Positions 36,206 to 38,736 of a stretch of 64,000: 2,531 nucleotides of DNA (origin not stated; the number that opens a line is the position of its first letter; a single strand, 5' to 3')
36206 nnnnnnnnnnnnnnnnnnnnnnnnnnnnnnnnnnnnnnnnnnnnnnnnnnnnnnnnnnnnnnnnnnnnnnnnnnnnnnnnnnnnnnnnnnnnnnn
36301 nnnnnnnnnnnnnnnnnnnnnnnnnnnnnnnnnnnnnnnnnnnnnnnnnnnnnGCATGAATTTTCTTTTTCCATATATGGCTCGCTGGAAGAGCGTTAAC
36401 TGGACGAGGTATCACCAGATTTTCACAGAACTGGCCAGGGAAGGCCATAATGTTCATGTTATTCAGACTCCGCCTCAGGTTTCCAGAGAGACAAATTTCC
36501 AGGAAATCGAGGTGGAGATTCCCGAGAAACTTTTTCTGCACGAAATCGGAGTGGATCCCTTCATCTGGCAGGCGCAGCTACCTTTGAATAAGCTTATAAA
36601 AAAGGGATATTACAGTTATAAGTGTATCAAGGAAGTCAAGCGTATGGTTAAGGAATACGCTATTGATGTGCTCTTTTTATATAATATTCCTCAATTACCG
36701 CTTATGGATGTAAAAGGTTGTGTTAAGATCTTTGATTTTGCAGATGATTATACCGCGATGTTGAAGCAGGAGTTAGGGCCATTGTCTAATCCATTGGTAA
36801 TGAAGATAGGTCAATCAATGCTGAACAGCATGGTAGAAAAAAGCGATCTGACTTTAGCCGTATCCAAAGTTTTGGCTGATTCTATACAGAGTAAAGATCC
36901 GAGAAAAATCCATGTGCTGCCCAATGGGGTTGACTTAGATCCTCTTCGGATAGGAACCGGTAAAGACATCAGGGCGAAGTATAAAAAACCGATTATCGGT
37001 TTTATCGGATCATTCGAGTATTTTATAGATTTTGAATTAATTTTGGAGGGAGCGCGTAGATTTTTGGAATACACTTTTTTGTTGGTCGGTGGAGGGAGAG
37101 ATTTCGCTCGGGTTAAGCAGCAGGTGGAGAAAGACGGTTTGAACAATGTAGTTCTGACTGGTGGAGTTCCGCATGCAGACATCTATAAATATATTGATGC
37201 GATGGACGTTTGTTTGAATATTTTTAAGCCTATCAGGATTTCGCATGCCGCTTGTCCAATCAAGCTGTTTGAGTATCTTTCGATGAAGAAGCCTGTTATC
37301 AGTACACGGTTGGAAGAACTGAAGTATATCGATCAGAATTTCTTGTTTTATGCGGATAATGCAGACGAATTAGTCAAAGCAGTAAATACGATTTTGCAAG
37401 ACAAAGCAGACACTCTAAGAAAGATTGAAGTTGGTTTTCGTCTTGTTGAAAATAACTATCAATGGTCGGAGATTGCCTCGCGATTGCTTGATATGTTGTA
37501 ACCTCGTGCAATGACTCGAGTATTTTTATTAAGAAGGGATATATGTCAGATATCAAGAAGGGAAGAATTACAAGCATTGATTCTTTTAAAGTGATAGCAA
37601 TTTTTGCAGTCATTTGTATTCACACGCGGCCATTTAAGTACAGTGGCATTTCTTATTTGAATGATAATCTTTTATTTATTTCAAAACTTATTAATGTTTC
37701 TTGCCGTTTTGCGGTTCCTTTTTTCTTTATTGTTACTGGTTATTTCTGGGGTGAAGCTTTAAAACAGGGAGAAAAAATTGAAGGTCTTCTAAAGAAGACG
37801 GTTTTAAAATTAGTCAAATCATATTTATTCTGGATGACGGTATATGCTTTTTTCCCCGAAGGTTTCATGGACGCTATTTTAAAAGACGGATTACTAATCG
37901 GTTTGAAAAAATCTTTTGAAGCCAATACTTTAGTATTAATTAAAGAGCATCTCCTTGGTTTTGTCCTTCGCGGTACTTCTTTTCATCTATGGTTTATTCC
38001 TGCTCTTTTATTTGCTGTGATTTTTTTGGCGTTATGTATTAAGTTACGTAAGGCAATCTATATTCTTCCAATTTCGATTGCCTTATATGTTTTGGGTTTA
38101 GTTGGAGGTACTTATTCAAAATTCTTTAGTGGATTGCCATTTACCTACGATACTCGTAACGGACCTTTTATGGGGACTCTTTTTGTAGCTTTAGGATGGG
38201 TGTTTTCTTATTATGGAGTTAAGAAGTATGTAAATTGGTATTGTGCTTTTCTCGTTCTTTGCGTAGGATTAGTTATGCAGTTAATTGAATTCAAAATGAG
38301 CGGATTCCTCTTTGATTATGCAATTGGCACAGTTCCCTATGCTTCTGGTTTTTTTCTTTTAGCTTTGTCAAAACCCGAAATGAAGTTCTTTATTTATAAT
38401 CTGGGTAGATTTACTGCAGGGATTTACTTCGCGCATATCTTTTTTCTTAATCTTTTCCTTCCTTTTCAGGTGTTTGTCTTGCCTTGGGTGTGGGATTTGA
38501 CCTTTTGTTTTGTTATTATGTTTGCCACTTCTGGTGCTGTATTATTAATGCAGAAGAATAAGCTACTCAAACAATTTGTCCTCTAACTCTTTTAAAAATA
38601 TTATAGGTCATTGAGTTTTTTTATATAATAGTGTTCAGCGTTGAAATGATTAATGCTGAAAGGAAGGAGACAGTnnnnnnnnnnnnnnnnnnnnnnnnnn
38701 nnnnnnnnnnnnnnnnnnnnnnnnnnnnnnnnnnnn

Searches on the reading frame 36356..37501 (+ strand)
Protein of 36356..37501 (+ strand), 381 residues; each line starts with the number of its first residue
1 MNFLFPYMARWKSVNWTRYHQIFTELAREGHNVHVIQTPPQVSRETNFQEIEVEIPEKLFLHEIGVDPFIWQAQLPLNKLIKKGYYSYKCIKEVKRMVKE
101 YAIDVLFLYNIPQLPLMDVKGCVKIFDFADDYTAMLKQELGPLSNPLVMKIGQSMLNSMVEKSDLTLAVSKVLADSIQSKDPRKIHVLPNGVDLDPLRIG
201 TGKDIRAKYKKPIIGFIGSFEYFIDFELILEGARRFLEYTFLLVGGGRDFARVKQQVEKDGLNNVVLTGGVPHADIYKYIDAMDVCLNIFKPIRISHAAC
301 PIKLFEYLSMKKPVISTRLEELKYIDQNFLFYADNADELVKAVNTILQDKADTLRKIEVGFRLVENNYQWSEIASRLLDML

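Call 8: search_protein_families(library=ncbifam, proteins=[window:36356-37501:+], max_evalue=0.00001)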
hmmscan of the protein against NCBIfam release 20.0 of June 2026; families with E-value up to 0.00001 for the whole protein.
window:36356-37501:+ (381 aa): 9 families
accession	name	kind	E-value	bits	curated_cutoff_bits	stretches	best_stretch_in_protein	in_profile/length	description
NF047676.1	TeichurnBiosyTuaH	equivalog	2e-24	86.2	550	1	93-379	86-382/384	teichuronic acid biosynthesis protein TuaH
TIGR04063.1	stp3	hypoth_equivalog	1.9e-23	83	442.05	1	153-375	148-386/397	TIGR04063 family PEP-CTERM/XrtA system glycosyltransferase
NF047684.1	TeichurnBiosyTuaC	equivalog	6.8e-11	41.7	550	1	154-379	156-384/391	teichuronic acid biosynthesis protein TuaC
TIGR03087.1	stp1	hypoth_equivalog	9.3e-11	41.5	316.65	1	78-379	79-392/397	TIGR03087 family PEP-CTERM/XrtA system glycosyltransferase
TIGR03999.1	thiol_BshA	equivalog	2.5e-07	30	273.7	0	156-374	138-363/375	N-acetyl-alpha-D-glucosaminyl L-malate synthase BshA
NF038298.1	EPS_HpsO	equivalog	1.7e-06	27.1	575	1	208-379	198-382/388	hormogonium polysaccharide biosynthesis glycosyltransferase HpsO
TIGR04047.1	MSMEG_0565_glyc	hypoth_equivalog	6e-06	25.6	259.85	0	253-379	245-369/373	MSMEG_0565 family glycosyltransferase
NF041010.1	glycosy_Agl16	equivalog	6.1e-06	25.3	575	0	153-379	124-346/352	glycosylation protein Agl16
NF007640.0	PRK10307.1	subfamily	8.1e-06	25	276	0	134-374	145-397/411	WcaI family glycosyltransferase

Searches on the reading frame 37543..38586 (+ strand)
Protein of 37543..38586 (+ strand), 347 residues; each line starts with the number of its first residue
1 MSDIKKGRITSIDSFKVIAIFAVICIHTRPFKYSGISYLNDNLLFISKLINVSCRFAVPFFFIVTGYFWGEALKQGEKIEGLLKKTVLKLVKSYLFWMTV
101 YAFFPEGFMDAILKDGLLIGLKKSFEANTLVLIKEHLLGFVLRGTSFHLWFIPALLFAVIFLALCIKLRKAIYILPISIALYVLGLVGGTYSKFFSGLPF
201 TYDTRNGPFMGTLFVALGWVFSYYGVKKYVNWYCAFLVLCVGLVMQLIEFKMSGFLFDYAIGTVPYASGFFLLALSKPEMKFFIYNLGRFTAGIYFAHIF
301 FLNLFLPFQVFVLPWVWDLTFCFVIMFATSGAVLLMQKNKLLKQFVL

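Call 8: search_protein_families(library=ncbifam, proteins=[window:37543-38586:+], max_evalue=0.00001)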
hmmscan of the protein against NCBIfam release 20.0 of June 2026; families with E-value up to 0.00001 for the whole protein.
window:37543-38586:+ (347 aa): 2 families
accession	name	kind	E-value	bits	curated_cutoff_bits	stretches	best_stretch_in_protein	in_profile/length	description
NF033132.1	vanT-CELN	equivalog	3.8e-14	52.1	900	1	11-333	3-318/697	membrane-bound serine racemase VanT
NF000033.1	vanT-L-mem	exception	4.6e-07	29.5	675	1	8-310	4-297/329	serine racemase VanT-L membrane subunit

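Call 20: search_protein_families(library=pfam, proteins=[window:37543-38586:+], max_evalue=0.01)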
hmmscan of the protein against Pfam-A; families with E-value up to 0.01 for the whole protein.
window:37543-38586:+ (347 aa): 1 family
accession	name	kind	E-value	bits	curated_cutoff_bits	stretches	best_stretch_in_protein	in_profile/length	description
PF01757.29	Acyl_transf_3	-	8.1e-23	81.4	31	1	10-331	2-322/326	Acyltransferase domain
